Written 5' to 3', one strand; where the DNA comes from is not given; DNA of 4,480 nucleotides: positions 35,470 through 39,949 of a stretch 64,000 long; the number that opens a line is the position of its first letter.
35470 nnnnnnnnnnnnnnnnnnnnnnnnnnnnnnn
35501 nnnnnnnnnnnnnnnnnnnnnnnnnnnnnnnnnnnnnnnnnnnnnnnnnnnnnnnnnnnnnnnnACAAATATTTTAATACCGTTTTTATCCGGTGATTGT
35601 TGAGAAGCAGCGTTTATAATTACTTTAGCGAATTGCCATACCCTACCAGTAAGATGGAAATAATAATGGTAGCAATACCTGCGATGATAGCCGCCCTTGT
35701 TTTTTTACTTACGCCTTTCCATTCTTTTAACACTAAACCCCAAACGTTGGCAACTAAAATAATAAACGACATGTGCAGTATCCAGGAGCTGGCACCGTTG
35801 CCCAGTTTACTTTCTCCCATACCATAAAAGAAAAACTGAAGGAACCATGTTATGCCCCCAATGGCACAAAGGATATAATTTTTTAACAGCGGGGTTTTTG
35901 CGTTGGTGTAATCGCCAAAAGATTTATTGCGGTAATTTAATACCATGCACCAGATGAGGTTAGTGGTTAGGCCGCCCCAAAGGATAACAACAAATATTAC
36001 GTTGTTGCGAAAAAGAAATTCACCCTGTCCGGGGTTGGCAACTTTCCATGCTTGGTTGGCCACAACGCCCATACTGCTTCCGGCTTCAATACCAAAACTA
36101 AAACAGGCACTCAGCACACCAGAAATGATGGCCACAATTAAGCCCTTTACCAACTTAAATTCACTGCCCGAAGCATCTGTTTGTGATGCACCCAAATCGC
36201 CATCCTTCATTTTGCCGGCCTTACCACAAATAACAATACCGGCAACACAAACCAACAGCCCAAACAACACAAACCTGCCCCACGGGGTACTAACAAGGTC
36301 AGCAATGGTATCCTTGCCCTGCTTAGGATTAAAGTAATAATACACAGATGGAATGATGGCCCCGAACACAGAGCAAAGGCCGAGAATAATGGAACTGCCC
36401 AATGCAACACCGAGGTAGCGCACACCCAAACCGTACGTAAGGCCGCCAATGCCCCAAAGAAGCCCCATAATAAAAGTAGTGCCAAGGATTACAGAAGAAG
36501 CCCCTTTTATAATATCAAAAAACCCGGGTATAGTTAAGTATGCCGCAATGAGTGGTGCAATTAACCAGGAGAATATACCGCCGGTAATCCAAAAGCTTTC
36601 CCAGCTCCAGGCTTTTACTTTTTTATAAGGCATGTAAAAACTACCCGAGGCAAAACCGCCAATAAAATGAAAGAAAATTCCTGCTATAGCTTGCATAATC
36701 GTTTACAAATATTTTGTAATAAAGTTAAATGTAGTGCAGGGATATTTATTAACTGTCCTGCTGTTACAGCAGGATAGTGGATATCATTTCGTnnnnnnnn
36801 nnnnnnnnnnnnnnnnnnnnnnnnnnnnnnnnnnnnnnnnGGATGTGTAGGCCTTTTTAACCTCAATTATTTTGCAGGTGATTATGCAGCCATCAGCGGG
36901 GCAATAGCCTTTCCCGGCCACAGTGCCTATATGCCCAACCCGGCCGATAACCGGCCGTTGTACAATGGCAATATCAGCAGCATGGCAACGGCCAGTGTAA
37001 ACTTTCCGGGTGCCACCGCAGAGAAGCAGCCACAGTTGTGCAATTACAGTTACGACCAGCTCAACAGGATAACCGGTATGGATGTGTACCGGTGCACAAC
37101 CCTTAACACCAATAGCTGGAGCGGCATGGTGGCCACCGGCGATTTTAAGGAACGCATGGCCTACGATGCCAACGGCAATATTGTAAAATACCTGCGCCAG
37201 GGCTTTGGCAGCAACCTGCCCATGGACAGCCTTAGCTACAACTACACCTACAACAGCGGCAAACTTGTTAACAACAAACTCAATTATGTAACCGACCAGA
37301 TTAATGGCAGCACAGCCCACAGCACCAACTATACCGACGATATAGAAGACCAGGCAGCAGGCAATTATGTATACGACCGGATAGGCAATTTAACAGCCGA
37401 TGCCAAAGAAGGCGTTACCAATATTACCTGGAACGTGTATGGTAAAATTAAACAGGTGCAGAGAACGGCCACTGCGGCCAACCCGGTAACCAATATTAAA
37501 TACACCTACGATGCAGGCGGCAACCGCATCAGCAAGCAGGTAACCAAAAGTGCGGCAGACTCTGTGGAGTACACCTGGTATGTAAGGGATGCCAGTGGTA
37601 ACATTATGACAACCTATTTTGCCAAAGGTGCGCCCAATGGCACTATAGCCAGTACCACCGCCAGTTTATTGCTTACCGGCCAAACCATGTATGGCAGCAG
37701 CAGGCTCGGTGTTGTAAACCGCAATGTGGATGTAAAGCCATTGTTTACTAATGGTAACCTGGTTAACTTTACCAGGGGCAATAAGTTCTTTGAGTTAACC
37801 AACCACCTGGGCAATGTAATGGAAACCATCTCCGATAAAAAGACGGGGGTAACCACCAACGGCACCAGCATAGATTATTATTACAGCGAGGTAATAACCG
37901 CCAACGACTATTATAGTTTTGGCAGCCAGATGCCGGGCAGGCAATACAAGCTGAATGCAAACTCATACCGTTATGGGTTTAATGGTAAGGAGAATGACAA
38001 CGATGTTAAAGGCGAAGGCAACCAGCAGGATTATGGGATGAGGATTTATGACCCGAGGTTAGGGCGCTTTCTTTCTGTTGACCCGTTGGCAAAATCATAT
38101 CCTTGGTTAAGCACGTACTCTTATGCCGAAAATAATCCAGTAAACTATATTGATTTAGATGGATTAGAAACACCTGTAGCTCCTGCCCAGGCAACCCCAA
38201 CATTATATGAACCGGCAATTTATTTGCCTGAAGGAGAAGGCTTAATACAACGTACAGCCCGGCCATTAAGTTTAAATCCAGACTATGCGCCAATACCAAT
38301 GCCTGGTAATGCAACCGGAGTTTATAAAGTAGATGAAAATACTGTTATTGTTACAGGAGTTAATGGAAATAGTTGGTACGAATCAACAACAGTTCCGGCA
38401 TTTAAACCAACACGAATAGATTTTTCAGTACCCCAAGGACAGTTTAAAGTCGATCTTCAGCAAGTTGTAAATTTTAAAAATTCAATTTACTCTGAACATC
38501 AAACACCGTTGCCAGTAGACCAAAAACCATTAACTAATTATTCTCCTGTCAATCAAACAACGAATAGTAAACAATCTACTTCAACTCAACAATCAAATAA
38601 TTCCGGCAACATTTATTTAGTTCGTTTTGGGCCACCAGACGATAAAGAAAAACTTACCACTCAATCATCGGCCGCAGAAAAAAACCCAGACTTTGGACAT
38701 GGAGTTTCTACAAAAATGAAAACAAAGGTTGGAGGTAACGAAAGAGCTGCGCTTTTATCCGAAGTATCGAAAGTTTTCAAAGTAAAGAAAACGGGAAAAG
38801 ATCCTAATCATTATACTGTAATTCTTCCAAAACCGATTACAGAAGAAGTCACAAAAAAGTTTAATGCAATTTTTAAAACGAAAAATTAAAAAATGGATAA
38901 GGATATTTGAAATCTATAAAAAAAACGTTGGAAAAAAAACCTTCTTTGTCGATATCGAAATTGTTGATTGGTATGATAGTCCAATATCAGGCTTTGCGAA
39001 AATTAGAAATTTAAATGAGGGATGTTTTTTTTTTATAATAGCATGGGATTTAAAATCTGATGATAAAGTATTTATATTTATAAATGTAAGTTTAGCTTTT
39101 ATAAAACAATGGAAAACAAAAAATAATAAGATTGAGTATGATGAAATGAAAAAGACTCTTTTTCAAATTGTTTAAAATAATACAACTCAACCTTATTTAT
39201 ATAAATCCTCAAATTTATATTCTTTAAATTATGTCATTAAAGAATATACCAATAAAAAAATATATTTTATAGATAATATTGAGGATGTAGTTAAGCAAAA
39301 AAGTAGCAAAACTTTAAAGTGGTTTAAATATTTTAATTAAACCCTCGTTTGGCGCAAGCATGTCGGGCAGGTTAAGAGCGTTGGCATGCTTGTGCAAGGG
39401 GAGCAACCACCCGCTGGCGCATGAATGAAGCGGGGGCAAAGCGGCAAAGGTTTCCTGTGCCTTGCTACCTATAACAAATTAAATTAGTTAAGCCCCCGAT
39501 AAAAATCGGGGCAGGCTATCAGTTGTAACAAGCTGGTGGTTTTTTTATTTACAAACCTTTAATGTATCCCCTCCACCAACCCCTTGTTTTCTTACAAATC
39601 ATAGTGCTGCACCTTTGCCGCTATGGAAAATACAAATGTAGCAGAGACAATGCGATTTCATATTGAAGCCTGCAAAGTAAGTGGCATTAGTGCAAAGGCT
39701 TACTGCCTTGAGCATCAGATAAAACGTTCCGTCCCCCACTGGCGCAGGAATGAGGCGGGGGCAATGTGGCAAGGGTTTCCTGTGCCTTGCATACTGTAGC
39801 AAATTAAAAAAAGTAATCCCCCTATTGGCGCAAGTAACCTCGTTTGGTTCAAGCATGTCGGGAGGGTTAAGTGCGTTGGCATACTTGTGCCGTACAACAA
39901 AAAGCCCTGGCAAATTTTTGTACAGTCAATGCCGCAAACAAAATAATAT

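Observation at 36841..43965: REP/RAYT-delimited cassette array of toxin modules: candidate HUH-transposase-driven toxin shuffling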

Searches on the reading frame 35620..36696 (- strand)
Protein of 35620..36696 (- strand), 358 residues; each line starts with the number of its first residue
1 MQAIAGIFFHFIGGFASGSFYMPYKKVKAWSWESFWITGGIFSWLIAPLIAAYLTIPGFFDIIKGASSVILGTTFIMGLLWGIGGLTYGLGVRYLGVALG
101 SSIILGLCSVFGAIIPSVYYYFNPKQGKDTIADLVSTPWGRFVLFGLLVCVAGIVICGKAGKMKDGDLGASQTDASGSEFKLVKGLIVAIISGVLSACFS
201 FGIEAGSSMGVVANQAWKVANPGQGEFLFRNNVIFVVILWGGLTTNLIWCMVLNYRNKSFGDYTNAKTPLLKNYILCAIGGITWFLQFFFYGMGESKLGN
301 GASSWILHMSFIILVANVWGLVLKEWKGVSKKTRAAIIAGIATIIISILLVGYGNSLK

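Call 6: search_protein_families(library=pfam, proteins=[window:35620-36696:-], max_evalue=0.01)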
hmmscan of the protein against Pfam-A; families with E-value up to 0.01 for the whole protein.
window:35620-36696:- (358 aa): 1 family
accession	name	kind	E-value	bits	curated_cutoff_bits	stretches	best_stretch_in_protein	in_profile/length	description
PF06379.18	RhaT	-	4.1e-62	210.8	27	1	4-354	6-341/344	L-rhamnose-proton symport protein (RhaT)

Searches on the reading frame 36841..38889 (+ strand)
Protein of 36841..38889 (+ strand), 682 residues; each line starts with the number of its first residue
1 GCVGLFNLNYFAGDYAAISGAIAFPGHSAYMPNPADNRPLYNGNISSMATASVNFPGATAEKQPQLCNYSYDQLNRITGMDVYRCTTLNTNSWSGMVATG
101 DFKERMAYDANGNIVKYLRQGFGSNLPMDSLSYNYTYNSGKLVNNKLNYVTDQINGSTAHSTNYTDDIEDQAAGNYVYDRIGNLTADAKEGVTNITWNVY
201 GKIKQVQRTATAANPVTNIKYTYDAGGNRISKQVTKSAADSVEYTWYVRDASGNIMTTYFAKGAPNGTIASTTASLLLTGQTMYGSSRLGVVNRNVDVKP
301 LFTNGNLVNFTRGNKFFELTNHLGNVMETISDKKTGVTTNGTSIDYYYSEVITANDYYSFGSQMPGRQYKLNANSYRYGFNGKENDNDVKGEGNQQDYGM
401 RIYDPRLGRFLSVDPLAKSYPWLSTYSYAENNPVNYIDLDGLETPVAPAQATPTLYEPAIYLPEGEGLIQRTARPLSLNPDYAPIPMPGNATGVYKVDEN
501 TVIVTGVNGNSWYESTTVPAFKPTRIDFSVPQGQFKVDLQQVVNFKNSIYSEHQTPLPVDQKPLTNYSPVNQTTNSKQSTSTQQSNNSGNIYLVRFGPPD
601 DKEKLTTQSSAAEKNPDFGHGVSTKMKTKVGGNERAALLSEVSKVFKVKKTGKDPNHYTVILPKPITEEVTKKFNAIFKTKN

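Call 6: search_protein_families(library=pfam, proteins=[window:36841-38889:+], max_evalue=0.01)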
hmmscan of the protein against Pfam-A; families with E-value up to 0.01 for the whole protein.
window:36841-38889:+ (682 aa): 0 families

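Call 21: search_protein_families(library=ncbifam, proteins=[window:36841-38889:+], max_evalue=0.01)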
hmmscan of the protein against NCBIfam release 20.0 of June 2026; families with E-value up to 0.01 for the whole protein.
window:36841-38889:+ (682 aa): 1 family
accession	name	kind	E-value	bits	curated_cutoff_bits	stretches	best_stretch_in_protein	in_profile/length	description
TIGR03696.1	Rhs_assc_core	domain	4.7e-16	59.1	32.5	1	357-442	1-76/76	RHS repeat-associated core domain-containing protein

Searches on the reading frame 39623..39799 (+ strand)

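Call 6: search_protein_families(library=pfam, proteins=[window:39623-39799:+], max_evalue=0.01)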
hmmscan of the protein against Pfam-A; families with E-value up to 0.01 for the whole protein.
window:39623-39799:+ (58 aa): 0 families

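Call 21: search_protein_families(library=ncbifam, proteins=[window:39623-39799:+], max_evalue=0.01)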
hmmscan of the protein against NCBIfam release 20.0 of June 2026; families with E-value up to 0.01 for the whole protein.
window:39623-39799:+ (58 aa): 1 family
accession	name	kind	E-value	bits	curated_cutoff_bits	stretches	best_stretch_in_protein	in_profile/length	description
NF047593.1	IS66_ISAeme5_TnpA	equivalog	1.9e-06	28.3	28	1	7-41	3-38/79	IS66 family insertion sequence element accessory protein TnpA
